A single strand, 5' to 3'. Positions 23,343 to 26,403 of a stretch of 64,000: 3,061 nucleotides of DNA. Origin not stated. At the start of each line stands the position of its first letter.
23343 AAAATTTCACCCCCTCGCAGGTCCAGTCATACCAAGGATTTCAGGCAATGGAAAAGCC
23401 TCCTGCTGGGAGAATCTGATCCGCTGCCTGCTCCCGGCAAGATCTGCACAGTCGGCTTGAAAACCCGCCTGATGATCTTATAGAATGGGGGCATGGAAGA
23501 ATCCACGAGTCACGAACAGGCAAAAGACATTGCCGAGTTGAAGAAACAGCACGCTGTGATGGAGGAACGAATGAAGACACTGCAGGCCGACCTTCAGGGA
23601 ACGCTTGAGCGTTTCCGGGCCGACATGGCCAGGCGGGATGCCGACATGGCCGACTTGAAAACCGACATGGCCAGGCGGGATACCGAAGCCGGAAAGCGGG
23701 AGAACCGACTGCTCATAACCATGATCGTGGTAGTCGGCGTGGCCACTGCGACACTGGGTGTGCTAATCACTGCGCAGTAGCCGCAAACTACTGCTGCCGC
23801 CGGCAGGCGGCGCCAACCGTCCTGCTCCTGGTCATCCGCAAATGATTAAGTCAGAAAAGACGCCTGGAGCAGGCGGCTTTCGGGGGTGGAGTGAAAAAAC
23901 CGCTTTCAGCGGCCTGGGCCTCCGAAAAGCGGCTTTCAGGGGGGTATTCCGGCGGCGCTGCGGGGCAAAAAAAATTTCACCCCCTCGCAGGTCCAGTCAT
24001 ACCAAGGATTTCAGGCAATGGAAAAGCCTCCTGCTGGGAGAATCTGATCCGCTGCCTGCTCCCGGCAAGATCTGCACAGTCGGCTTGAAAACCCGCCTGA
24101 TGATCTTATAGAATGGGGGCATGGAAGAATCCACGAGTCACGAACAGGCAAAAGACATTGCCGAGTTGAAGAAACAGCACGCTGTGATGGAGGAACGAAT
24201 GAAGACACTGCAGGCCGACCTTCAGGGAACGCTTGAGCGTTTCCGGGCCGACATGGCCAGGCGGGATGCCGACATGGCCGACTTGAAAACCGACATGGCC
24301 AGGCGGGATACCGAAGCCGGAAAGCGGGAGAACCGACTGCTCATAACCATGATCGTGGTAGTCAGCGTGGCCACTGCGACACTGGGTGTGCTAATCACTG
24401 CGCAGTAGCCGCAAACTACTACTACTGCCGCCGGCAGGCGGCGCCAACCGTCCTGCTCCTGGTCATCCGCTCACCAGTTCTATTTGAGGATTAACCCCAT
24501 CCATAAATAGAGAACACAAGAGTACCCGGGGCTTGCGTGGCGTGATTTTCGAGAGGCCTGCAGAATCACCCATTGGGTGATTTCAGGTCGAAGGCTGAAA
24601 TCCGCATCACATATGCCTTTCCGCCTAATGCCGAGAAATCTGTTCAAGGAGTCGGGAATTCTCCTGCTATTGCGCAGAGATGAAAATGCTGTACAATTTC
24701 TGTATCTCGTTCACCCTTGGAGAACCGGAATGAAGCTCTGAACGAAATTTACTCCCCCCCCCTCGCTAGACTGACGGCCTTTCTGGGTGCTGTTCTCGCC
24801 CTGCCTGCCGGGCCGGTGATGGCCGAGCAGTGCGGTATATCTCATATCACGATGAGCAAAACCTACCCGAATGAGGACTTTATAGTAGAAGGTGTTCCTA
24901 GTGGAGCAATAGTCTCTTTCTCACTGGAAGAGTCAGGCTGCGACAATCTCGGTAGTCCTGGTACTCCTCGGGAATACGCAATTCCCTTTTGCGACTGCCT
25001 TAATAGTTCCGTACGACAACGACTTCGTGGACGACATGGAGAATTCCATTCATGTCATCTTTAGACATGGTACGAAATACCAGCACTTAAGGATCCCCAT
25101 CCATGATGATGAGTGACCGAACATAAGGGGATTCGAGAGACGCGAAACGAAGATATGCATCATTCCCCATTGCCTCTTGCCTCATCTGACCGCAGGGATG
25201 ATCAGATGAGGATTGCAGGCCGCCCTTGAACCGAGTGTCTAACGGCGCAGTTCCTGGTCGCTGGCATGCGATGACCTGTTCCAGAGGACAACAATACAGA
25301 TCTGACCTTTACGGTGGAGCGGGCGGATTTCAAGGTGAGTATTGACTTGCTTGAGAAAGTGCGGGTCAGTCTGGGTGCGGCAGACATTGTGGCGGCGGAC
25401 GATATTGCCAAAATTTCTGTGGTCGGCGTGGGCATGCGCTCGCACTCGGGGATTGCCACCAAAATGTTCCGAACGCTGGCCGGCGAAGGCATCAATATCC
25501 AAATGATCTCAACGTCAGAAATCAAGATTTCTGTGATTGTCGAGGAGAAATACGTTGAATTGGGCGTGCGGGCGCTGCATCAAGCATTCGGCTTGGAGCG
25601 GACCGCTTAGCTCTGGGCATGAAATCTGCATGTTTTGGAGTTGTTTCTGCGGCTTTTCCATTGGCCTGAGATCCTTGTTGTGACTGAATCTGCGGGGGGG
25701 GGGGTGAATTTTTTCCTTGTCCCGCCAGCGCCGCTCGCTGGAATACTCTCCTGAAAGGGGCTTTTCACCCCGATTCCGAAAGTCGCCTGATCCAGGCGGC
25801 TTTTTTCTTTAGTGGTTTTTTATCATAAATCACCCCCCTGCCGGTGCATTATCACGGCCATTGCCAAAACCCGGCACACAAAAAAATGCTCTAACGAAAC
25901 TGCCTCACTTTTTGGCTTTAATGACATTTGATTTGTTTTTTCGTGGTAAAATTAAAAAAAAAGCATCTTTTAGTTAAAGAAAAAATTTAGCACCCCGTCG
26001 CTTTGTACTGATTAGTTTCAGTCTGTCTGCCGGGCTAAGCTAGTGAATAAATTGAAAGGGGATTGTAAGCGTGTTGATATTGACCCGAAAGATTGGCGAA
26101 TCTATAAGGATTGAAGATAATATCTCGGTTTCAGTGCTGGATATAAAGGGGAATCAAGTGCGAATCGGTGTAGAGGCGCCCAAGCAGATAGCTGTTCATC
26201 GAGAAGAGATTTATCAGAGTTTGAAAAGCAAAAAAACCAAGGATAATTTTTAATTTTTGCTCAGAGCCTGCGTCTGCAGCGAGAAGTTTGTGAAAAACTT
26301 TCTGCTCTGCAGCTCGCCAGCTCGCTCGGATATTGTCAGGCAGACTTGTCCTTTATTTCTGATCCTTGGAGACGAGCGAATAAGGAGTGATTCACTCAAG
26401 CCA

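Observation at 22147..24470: Tandem array of four near-identical tail-anchored coiled-coil mini-genes with copy-specific heptad number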

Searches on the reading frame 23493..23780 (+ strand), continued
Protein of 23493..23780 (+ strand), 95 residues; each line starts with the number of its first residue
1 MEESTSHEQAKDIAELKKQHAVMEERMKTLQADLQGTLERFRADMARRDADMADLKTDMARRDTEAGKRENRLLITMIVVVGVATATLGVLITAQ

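Call 42: list_cluster_members(proteins=[P0001, P0003, P0006, P0008, P0010, P0013, P0014, P0024, P0011, P0030])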
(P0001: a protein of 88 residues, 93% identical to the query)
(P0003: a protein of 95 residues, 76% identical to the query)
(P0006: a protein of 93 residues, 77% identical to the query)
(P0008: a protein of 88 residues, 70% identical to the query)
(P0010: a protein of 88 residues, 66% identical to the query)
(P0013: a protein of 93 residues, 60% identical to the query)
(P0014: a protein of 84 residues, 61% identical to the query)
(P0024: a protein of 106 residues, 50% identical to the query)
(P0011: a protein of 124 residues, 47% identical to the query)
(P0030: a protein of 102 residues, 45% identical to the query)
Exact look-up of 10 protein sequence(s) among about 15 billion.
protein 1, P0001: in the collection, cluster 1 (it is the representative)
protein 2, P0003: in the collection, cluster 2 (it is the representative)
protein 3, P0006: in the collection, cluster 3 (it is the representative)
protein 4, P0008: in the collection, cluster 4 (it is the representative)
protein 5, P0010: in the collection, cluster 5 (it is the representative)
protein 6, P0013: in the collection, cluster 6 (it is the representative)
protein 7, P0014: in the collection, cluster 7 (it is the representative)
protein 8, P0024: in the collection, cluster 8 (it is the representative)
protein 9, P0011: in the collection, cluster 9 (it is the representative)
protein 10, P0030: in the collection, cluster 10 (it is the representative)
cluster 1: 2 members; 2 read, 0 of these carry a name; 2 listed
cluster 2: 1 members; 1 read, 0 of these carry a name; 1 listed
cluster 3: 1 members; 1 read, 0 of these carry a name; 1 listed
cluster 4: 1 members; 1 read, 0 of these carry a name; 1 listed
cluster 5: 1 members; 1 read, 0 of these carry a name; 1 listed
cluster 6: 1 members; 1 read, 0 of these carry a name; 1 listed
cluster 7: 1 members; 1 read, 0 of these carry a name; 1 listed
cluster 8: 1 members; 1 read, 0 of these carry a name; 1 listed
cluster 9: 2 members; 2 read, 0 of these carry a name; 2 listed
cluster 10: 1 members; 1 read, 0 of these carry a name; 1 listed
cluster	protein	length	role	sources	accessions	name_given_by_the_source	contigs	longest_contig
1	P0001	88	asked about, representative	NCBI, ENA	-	-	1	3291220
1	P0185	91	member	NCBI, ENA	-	-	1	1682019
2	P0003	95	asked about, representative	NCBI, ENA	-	-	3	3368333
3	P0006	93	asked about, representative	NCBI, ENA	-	-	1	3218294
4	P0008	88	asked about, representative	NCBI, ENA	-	-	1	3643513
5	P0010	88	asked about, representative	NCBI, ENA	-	-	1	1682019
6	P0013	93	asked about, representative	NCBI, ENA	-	-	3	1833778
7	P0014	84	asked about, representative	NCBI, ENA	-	-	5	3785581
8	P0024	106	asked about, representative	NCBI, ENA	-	-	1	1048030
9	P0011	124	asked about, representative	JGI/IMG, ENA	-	-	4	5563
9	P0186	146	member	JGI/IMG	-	-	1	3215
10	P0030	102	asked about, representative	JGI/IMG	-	-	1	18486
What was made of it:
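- Tried and rejected: None carry a name (call 42).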

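Call 43: find_encoding_contigs(protein=P0006, flank=10000, max_places=3)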
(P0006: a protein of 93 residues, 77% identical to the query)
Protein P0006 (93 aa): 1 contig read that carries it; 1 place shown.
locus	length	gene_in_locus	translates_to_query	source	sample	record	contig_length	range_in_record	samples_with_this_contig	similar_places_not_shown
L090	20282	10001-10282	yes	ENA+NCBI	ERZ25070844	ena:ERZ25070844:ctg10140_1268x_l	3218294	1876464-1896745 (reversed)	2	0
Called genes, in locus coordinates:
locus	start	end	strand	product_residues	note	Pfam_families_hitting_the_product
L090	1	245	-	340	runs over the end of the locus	PF02885:Glycos_trans_3N, PF00591:Glycos_transf_3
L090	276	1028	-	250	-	PF01476:LysM, PF01551:Peptidase_M23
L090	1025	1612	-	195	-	PF09335:VTT_dom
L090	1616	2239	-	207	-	PF01135:PCMT, PF00398:RrnaAD (weak)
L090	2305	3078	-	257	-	PF01975:SurE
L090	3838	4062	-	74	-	-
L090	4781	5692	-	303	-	-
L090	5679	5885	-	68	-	-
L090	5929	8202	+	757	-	PF14236:DruA, PF14706:Tnp_DNA_bind (weak)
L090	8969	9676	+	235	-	-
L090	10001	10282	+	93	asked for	-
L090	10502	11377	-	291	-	PF03330:DPBB_1, PF05036:SPOR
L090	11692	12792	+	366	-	PF17396:DUF1611_N, PF07755:DUF1611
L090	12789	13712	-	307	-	PF00892:EamA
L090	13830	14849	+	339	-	PF00892:EamA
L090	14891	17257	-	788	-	PF02190:LON_substr_bdg, PF00004:AAA, PF07724:AAA_2 (weak), PF07728:AAA_5, PF22667:Lon_lid, PF05362:Lon_C, PF13541:ChlI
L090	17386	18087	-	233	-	PF02463:SMC_N (weak), PF00005:ABC_tran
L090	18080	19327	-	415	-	PF12704:MacB_PCD, PF02687:FtsX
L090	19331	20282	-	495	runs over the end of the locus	PF01336:tRNA_anti-codon, PF00152:tRNA-synt_2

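Call 44: find_encoding_contigs(protein=P0002, flank=10000, max_places=3)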
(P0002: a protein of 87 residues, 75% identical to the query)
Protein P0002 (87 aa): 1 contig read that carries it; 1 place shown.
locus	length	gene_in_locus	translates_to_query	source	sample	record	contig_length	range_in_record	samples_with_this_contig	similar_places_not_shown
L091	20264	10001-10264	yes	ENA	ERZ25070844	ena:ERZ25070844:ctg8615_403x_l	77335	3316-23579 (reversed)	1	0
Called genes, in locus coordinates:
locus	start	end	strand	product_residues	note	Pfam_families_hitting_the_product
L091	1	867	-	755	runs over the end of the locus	PF14236:DruA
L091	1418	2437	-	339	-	PF02885:Glycos_trans_3N, PF00591:Glycos_transf_3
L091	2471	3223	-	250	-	PF01476:LysM, PF01551:Peptidase_M23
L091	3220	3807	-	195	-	PF09335:VTT_dom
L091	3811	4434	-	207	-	PF01135:PCMT, PF00398:RrnaAD (weak)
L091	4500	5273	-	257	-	PF01975:SurE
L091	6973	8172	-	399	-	PF13191:AAA_16 (weak), PF13401:AAA_22 (weak)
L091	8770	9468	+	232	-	-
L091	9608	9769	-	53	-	-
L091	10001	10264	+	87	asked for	-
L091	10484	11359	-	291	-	PF03330:DPBB_1, PF05036:SPOR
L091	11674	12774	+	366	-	PF17396:DUF1611_N, PF07755:DUF1611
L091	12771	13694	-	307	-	PF00892:EamA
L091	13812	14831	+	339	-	PF00892:EamA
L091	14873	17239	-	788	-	PF02190:LON_substr_bdg, PF00004:AAA, PF07724:AAA_2 (weak), PF07728:AAA_5, PF22667:Lon_lid, PF05362:Lon_C, PF13541:ChlI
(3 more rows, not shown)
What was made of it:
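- Co-occurring strains do carry different alleles of a related locus (calls 43, 44).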

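Call 45: find_encoding_contigs(protein=P0005, flank=10000, max_places=3)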
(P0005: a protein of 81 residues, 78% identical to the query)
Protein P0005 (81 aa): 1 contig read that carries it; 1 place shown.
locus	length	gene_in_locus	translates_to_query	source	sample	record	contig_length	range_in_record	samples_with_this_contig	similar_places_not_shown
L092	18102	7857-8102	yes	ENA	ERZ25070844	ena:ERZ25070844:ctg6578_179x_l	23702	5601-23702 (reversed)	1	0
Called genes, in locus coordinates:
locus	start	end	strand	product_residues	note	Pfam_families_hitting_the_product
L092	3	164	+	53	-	?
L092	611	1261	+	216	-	-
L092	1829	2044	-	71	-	PF13358:DDE_3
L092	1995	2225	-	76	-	-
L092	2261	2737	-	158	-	PF13384:HTH_23 (faint), PF13551:HTH_29, PF13565:HTH_32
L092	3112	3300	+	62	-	-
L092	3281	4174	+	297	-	PF13936:HTH_38 (weak)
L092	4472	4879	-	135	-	PF00903:Glyoxalase, PF12681:Glyoxalase_2 (weak), PF13669:Glyoxalase_4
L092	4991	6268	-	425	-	PF13191:AAA_16 (weak), PF13401:AAA_22 (weak)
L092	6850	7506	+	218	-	-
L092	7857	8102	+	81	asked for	-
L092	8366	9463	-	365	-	PF00355:Rieske, PF00848:Ring_hydroxyl_A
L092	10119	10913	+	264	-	PF07044:DUF1329 (weak), PF17131:TP_0789-like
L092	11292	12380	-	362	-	PF02775:TPP_enzyme_C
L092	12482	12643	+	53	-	-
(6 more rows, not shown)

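Call 50: search_protein_families(library=padloc, proteins=[P0013, P0016, P0024, L090:8969-9676:+], max_evalue=1)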
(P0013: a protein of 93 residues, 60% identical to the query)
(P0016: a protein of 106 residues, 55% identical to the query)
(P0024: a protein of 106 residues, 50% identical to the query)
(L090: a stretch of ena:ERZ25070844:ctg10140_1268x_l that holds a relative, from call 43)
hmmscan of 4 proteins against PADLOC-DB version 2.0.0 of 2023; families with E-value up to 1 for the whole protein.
P0013 (93 aa): 2 families
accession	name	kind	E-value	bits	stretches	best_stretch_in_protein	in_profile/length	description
PDLC03841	LeoBC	-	0.0046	14.1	1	17-87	403-475/601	-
PDLC01843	CARF2--CARF_HEPN_CSX20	-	0.02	11.8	1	6-75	223-288/498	-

P0016 (106 aa): 2 families
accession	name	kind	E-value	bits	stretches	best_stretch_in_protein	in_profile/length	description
PDLC03859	LmuB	-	0.06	10.5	1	7-60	438-487/611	-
PDLC00554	JetC2|JetC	-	0.22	8.7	1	8-77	305-378/390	DUF3584 domain; MukB-like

P0024 (106 aa): 1 family
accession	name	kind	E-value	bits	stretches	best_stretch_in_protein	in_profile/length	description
PDLC00581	JetC3|JetC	-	0.054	9.2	1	7-75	757-825/1473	DUF3584 domain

L090:8969-9676:+ (235 aa): 0 families

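Call 54: search_protein_families(library=pfam, proteins=[L090:8969-9676:+], max_evalue=0.01)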
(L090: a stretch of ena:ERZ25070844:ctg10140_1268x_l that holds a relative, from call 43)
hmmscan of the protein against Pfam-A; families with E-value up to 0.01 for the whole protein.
L090:8969-9676:+ (235 aa): 0 families

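Call 71: find_encoding_contigs(protein=P0010, flank=10000, max_places=3)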
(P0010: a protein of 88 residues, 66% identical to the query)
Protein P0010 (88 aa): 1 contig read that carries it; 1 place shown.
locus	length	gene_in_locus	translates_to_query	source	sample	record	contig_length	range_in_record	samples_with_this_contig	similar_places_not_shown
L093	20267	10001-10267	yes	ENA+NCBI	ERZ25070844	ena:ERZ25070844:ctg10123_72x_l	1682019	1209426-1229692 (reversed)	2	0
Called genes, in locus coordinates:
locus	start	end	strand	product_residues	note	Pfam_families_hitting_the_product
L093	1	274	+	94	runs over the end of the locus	PF02599:CsrA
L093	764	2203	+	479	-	PF05598:DUF772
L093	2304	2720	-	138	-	PF01850:PIN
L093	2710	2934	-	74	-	-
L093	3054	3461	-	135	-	-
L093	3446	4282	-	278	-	-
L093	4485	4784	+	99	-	-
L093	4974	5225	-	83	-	-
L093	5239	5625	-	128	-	-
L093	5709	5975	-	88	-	-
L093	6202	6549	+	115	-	-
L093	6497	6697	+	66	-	-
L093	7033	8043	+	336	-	PF13936:HTH_38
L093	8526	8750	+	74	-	-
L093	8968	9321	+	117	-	PF04365:BrnT_toxin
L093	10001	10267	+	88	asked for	-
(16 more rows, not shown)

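Call 89: fold_search(model_id=the predicted structure, library=pdb)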
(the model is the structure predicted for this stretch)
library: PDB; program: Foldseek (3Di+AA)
matches with E <= 10: 0; with E <= 0.001: 0
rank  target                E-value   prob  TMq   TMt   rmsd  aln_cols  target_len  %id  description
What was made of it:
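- Tried and rejected: A single helix is uninformative (call 89).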

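Call 92: search_protein_families(library=pfam, proteins=[P0073, P0074, P0122, P0125, P0140, P0151, P0158, P0182, P0184, P0013], max_evalue=0.01)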
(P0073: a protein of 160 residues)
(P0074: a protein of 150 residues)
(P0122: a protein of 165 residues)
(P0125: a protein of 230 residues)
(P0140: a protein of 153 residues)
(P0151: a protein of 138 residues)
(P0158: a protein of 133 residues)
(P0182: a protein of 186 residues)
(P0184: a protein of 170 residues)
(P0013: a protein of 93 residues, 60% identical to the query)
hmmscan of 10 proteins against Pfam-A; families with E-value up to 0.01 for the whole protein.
P0073 (160 aa): 0 families

P0074 (150 aa): 0 families

P0122 (165 aa): 1 family
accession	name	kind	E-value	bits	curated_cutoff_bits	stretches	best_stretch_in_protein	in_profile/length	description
PF05067.18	Mn_catalase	-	0.0057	16.1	27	1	55-139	151-231/284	Manganese containing catalase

P0125 (230 aa): 0 families

P0140 (153 aa): 0 families

P0151 (138 aa): 0 families

P0158 (133 aa): 0 families

P0182 (186 aa): 5 families
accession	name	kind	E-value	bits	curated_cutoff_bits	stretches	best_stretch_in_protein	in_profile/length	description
PF04513.17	Baculo_PEP_C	-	0.0023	18.4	38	0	66-132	9-76/140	Baculovirus polyhedron envelope protein, PEP, C terminus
PF07889.17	DUF1664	-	0.0027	18.2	34.6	0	41-100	45-104/124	Protein of unknown function (DUF1664)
PF17749.6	MIP-T3_C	-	0.0037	17.7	25.8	0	40-91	95-146/154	Microtubule-binding protein MIP-T3 C-terminal region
PF16515.11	HIP1_clath_bdg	-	0.0051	17.6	28.8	0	17-50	32-65/99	Clathrin-binding domain of Huntingtin-interacting protein 1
PF10805.13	DUF2730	-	0.0074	16.8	24.9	0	27-84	37-92/102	Protein of unknown function (DUF2730)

P0184 (170 aa): 0 families

P0013 (93 aa): 7 families
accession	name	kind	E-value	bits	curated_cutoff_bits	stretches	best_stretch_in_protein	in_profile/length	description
PF15456.11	Uds1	-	0.00099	19.8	28.8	1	10-55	20-67/123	Up-regulated During Septation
PF14235.11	DUF4337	-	0.0025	18.4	27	1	9-85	68-136/161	Domain of unknown function (DUF4337)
PF01763.21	Herpes_UL6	-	0.0032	16.5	27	1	4-59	372-426/562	Herpesvirus UL6 like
PF25541.1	TBCA_PH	-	0.0034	17.5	27.8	1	11-61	47-96/139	PH domain-containing proteins, TBCA domain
PF10241.14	KxDL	-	0.0039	17.9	27.2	1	5-63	14-67/86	Uncharacterized conserved protein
PF25443.1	ANG-1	-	0.0062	17.1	28.5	1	7-46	17-56/105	ANG-1-like domain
PF13851.11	GAS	-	0.0082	16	32.3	1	7-43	95-131/200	Growth-arrest specific micro-tubule binding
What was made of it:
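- On DUF1640 / CCDC90-like (PF07798): Ten further, mostly longer, members gave none (call 92).
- Tried and rejected: None did (call 92).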

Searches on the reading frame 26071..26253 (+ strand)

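Call 54: search_protein_families(library=pfam, proteins=[window:26071-26253:+], max_evalue=0.01)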
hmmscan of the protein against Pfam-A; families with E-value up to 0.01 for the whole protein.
window:26071-26253:+ (60 aa): 1 family
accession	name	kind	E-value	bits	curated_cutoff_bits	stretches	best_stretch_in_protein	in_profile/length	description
PF02599.21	CsrA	-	4e-25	88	27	1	1-52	1-52/53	Global regulator protein family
